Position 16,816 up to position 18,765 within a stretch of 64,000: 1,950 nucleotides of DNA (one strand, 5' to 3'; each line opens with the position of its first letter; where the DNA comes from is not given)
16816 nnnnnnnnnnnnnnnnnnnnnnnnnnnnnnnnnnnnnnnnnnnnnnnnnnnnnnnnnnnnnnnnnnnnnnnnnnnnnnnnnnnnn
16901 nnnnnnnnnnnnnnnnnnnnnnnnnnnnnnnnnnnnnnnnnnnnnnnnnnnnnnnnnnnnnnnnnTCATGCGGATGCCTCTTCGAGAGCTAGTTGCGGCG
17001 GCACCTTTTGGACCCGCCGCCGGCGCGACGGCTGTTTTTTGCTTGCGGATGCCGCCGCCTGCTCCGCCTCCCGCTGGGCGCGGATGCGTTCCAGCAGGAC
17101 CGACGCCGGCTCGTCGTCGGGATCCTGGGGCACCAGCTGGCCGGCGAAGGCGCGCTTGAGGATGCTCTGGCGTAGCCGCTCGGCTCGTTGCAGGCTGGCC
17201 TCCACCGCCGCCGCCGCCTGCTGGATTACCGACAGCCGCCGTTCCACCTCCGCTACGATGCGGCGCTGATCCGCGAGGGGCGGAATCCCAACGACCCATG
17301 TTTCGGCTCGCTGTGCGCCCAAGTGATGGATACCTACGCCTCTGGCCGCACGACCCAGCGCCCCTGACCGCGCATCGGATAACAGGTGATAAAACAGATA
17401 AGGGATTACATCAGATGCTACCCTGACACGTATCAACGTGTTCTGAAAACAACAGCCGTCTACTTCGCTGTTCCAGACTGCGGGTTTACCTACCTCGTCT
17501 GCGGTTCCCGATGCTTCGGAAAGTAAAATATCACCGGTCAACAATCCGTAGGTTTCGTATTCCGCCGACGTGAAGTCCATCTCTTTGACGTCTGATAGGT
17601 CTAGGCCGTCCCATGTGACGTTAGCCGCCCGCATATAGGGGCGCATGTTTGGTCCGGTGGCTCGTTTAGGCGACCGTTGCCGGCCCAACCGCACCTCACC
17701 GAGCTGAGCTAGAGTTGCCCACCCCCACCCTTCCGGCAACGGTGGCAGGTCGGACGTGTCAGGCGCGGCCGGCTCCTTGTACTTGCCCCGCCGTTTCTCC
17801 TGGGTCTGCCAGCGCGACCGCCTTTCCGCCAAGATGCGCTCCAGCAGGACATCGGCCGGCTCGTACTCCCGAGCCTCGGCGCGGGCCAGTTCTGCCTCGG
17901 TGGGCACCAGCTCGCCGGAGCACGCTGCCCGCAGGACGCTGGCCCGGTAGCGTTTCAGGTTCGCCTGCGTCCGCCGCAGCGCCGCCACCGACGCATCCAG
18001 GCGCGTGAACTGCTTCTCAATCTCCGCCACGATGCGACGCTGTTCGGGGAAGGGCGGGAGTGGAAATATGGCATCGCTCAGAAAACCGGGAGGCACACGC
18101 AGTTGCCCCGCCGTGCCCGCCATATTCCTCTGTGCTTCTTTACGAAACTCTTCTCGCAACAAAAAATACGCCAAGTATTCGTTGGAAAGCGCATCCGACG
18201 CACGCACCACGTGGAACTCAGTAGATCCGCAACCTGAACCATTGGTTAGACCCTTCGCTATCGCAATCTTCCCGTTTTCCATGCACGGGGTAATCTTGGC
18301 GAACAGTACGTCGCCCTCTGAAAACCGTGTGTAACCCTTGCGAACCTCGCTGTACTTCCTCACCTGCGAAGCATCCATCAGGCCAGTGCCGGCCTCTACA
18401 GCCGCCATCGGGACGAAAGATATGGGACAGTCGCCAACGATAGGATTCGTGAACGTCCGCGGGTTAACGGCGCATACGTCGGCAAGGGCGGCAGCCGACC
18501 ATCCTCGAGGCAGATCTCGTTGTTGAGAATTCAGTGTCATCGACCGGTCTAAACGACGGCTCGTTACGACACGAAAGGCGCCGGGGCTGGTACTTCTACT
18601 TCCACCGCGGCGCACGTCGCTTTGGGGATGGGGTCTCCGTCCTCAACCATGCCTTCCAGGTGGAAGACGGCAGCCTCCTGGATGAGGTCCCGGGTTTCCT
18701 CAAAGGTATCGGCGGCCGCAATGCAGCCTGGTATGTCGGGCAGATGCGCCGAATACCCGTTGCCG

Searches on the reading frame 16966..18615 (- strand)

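Call 59: search_protein_families(library=pfam, proteins=[window:16966-18615:-], max_evalue=0.0001)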
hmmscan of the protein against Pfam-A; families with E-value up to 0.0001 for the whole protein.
window:16966-18615:- (549 aa): 1 family
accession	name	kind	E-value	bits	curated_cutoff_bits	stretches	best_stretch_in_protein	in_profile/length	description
PF01420.25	Methylase_S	-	7.2e-10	39.8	22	1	36-200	1-150/168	Type I restriction modification DNA specificity domain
